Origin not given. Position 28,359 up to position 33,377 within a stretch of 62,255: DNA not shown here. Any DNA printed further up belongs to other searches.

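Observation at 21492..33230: Two-gene locus of giant signal-peptide-less proteins sharing an EPLE[SA]RIAPA N-terminal motif and a homologous head domain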

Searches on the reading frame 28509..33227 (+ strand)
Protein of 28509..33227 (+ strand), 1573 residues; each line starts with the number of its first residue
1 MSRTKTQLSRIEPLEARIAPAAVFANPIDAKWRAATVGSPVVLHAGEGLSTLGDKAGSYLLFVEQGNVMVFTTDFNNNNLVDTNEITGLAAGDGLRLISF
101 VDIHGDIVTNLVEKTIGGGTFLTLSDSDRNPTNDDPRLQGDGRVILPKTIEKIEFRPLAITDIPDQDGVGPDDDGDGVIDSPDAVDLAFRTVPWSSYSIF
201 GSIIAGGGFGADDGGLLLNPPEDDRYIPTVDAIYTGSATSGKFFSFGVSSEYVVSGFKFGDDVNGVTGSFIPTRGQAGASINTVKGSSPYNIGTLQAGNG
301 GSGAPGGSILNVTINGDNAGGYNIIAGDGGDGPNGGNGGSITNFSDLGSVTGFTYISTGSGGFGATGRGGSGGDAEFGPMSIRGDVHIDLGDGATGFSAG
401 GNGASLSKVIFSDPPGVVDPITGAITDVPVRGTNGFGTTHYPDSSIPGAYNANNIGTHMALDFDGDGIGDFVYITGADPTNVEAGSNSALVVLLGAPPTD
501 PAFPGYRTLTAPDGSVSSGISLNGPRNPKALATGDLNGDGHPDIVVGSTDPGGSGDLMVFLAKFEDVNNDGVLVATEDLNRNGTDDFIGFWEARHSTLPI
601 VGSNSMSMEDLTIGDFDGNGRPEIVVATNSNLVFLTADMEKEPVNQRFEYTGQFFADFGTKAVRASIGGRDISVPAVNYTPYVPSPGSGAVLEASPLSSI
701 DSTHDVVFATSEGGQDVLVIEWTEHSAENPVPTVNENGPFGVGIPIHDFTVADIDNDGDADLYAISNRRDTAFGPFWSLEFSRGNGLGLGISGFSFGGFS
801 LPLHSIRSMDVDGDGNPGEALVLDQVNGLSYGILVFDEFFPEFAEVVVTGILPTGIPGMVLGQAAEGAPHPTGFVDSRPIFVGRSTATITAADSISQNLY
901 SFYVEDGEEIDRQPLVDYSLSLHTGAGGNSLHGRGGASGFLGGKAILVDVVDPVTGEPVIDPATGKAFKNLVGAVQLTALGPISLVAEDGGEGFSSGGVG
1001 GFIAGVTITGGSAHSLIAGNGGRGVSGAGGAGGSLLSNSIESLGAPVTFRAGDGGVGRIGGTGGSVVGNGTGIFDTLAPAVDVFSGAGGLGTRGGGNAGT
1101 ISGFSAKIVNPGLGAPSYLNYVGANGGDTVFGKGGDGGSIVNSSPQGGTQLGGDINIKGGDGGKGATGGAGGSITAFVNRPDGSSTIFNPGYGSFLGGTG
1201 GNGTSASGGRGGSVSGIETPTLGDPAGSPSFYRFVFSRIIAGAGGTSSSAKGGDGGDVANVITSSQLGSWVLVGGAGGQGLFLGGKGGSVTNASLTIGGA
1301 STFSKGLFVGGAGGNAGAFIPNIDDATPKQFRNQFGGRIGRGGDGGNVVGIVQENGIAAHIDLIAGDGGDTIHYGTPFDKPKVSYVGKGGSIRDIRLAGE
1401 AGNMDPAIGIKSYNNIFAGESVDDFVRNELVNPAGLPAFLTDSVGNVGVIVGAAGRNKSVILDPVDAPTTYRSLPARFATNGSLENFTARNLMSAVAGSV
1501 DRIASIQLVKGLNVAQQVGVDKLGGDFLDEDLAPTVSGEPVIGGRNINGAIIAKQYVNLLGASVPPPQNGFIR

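Call 6: search_protein_families(library=ncbifam, proteins=[window:28509-33227:+], max_evalue=1)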
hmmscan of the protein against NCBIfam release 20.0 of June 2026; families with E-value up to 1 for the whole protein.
window:28509-33227:+ (1573 aa): 0 families

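Call 7: search_protein_families(library=pfam, proteins=[window:28509-33227:+], max_evalue=1)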
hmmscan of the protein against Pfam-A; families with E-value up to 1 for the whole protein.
window:28509-33227:+ (1573 aa): 2 families
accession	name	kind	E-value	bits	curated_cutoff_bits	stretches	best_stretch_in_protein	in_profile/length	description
PF13517.12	FG-GAP_3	-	2.5e-06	28.4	26.9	4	517-546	32-61/61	FG-GAP-like repeat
PF01839.29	FG-GAP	-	2.5e-06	27.7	22.1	3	530-551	4-25/37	FG-GAP repeat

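Call 13: search_solved_structures(query=window:28509-33227:+, max_evalue=1)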
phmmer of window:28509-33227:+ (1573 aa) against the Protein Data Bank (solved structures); distinct sequences matched with E-value up to 1: 0.

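Call 40: find_homologous_proteins(query=window:28509-33227:+, max_evalue=0.00001)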
Query window:28509-33227:+ (1573 aa): 305 proteins with E <= 0.00001 among 8000 candidates; the best 120 are listed.
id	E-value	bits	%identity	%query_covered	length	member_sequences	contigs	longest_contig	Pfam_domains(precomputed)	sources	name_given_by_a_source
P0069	0.0e+0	3426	100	100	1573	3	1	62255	PF01839.30,PF13517.13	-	-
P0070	0.0e+0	2946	88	100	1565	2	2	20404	PF01839.30,PF13517.13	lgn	-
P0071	0.0e+0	2203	66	100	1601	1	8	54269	-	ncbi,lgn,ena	-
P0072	0.0e+0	2133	65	100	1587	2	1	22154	PF01839.30,PF13517.13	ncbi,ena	-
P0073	0.0e+0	2022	62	100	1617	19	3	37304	PF01839.30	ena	-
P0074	0.0e+0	1997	63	98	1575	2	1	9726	PF01839.30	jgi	jgi:hypothetical protein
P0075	0.0e+0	1902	59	100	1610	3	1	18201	-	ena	-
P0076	0.0e+0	1862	58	100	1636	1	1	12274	PF01839.30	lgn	-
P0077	0.0e+0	1493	51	100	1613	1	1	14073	PF01839.30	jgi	jgi:hypothetical protein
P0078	0.0e+0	1209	45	100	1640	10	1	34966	PF01839.30,PF13517.13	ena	-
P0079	0.0e+0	1180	48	49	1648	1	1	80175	PF01839.30,PF13517.13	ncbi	-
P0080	0.0e+0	1172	44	100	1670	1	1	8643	PF01839.30,PF13517.13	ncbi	-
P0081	0.0e+0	1141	43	100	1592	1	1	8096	PF01839.30,PF13517.13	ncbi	-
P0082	0.0e+0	1135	46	49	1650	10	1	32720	PF01839.30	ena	-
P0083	0.0e+0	1126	47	49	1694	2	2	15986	PF01839.30,PF13517.13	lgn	-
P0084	0.0e+0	1125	46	49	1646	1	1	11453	PF01839.30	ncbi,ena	-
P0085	0.0e+0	1125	44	100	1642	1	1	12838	PF13517.13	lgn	-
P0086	0.0e+0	1122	47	49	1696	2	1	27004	PF01839.30,PF13517.13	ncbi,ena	-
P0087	0.0e+0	1073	43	99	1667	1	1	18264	PF01839.30,PF13517.13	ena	-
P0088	0.0e+0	1071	42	64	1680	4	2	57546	PF01839.30,PF13517.13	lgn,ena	-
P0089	0.0e+0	1065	45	51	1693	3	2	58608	PF01839.30,PF13517.13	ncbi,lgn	-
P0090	6.0e-270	917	42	99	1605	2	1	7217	PF01839.30,PF13517.13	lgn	-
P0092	4.9e-257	874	38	63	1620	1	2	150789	PF13517.13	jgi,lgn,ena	-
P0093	5.8e-257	874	41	99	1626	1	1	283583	PF01839.30,PF13517.13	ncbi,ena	-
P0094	7.5e-255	867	40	52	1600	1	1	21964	PF13517.13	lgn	-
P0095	2.8e-251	855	40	98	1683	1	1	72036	PF01839.30,PF13517.13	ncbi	-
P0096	6.0e-249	848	42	49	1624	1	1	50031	PF01839.30,PF13517.13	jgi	jgi:hypothetical protein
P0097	3.6e-248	845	41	100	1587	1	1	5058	PF01839.30,PF13517.13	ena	-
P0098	7.2e-248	844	38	63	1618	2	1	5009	PF01839.30,PF13517.13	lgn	-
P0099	2.2e-247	842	41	98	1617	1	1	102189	PF13517.13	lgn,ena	-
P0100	3.6e-247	842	46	41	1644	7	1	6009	PF13517.13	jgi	jgi:hypothetical protein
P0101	2.2e-246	839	41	96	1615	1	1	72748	PF01839.30,PF13517.13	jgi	jgi:hypothetical protein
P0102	3.4e-243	829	39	99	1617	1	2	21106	PF01839.30,PF13517.13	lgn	-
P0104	1.2e-239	817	44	47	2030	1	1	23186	PF01839.30,PF13517.13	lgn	-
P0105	9.3e-239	814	38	49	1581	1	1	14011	PF13517.13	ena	-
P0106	1.1e-238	814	39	49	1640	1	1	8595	PF13517.13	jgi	jgi:hypothetical protein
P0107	4.4e-238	812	44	45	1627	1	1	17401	PF13517.13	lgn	-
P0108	6.5e-237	808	38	99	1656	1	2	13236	PF01839.30,PF13517.13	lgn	-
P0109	5.9e-233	795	41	49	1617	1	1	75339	PF01839.30,PF13517.13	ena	-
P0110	6.8e-230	784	39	53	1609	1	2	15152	PF01839.30,PF13517.13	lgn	-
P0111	2.5e-226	773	44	41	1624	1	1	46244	PF01839.30,PF13517.13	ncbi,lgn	-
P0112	1.1e-225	770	39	100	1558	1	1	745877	PF01839.30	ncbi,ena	-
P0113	1.5e-225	770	38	50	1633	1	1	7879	PF01839.30,PF13517.13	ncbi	-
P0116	3.3e-223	762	39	54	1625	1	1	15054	PF01839.30,PF13517.13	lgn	-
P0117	1.2e-220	754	38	53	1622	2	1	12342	PF01839.30,PF13517.13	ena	-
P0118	1.4e-220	754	39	98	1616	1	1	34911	PF01839.30,PF13517.13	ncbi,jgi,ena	jgi:hypothetical protein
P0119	1.6e-220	753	40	52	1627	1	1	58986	PF01839.30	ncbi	-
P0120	2.1e-220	753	39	99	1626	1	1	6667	PF01839.30,PF13517.13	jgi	jgi:hypothetical protein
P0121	4.5e-220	752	39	99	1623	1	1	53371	PF01839.30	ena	-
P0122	7.2e-220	751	38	100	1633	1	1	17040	PF01839.30,PF13517.13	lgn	-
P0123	5.0e-219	748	44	31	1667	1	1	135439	PF01839.30,PF13517.13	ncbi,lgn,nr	ncbi:MAG: putative aggregation factor core protein MAFp3, isoform [Chthoniobacteraceae bacterium]|nr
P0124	1.7e-218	747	40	98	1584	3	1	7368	PF01839.30,PF13517.13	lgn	-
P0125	2.8e-218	746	39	52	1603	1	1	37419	PF01839.30,PF13517.13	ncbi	-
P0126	1.7e-217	743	40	48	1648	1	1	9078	PF01839.30,PF13517.13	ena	-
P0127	4.3e-217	742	39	52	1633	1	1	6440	PF01839.30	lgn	-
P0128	2.9e-216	739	38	97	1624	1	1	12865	PF01839.30,PF13517.13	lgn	-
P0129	7.9e-215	734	37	52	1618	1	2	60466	PF01839.30,PF13517.13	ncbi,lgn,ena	-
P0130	1.7e-213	730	38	53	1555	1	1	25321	PF01839.30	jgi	jgi:hypothetical protein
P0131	4.4e-213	729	40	52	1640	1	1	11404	PF01839.30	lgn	-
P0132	8.3e-211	721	38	53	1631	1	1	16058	PF01839.30,PF13517.13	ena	-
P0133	7.3e-210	718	37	52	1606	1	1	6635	PF01839.30,PF13517.13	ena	-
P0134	9.6e-209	714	39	49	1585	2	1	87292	PF01839.30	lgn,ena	-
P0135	1.1e-207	711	39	49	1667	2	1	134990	PF01839.30,PF13517.13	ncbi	-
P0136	1.2e-206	707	36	59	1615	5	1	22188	PF01839.30,PF13517.13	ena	-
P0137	1.0e-205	704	37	99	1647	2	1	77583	PF01839.30,PF13517.13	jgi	jgi:hypothetical protein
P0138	1.9e-205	703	39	53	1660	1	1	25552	PF01839.30,PF13517.13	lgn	-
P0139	2.8e-205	703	37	52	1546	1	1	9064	PF01839.30,PF13517.13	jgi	jgi:hypothetical protein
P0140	3.0e-205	703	38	99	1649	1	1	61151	PF01839.30,PF13517.13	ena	-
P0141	6.3e-204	698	38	100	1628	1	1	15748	PF01839.30,PF13517.13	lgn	-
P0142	3.2e-202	693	37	52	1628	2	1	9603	PF01839.30,PF13517.13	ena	-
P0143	4.7e-202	692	37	100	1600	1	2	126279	PF01839.30,PF13517.13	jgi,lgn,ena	-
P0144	1.5e-201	690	37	99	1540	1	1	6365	PF01839.30,PF13517.13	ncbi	-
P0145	1.9e-201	690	37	50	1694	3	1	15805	PF01839.30,PF13517.13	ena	-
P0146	4.8e-201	689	39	46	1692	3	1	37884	PF01839.30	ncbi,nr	ncbi:MAG TPA: hypothetical protein VFD27_10550 [Chthoniobacteraceae bacterium]|nr:hypothetical prote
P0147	2.1e-200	687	47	26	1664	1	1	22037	PF01839.30,PF13517.13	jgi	jgi:hypothetical protein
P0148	4.1e-200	686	40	49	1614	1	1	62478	PF01839.30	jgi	jgi:hypothetical protein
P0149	4.4e-199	682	37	49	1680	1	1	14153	PF01839.30,PF13517.13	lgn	-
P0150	5.2e-199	682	36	52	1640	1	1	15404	PF01839.30,PF13517.13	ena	-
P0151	1.9e-196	674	45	29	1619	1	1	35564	PF01839.30,PF13517.13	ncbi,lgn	-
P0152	2.1e-196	673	37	54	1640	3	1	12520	PF01839.30,PF13517.13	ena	-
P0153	1.4e-195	671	38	100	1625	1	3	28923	PF01839.30,PF13517.13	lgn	-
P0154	1.6e-195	670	37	48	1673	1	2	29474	PF01839.30,PF13517.13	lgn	-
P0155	1.7e-195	670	44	38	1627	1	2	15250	PF01839.30,PF13517.13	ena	-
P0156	8.3e-195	668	37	100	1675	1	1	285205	PF01839.30,PF13517.13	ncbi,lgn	-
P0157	1.0e-194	668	37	52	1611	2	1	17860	PF01839.30,PF13517.13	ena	-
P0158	2.3e-193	663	37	52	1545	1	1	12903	PF01839.30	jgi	jgi:hypothetical protein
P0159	6.3e-193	662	37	99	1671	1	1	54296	PF01839.30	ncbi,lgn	-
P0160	1.5e-192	661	37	99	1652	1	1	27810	PF13517.13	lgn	-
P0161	1.4e-189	651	36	49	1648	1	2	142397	PF01839.30,PF13517.13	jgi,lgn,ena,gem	-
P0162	1.2e-188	648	36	53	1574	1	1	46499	PF01839.30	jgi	jgi:hypothetical protein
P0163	2.4e-188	647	36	99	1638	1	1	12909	PF01839.30,PF13517.13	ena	-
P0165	5.7e-187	642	37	48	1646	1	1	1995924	PF01839.30,PF13517.13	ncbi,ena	-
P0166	1.9e-186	640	44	31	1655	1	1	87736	PF01839.30,PF13517.13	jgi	jgi:hypothetical protein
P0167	8.6e-185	635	40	32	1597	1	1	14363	PF01839.30,PF13517.13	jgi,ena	-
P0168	2.4e-183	630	35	52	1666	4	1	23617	PF01839.30,PF13517.13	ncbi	-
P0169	1.8e-182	627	37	48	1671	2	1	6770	PF01839.30,PF13517.13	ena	-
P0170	3.2e-182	626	39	46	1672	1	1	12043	PF01839.30,PF13517.13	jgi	jgi:hypothetical protein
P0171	3.5e-181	623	38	46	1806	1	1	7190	PF01839.30,PF13517.13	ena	-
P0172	1.7e-180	621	39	42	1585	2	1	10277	PF01839.30,PF13517.13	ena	-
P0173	4.8e-180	619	38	45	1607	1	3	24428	PF01839.30,PF13517.13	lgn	-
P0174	2.6e-177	610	35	36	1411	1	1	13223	PF13517.13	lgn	-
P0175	4.0e-177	609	39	49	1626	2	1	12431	PF01839.30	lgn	-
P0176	4.1e-175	603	40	42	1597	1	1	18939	PF01839.30,PF13517.13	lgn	-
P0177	1.7e-173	597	39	48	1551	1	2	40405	PF01839.30,PF13517.13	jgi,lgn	jgi:hypothetical protein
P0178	2.2e-172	594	37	52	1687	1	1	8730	PF01839.30,PF13517.13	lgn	-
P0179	1.0e-170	588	39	81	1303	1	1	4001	PF01839.30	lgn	-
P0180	9.6e-169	582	35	50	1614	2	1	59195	PF13517.13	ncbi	-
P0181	1.8e-168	581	38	84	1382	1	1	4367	PF01839.30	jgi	jgi:hypothetical protein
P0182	1.0e-161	558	35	50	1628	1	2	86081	PF13517.13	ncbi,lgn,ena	-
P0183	7.5e-161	556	37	85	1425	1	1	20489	PF01839.30,PF13517.13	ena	-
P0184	1.9e-157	544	34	97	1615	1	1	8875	PF01839.30,PF13517.13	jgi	jgi:hypothetical protein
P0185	5.6e-157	543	36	48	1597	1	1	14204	PF01839.30,PF13517.13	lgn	-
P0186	4.5e-154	533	40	33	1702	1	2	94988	PF01839.30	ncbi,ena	-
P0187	1.9e-152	528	40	21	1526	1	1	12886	PF01839.30,PF13517.13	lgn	-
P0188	1.0e-151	525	38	42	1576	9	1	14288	PF01839.30,PF13517.13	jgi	-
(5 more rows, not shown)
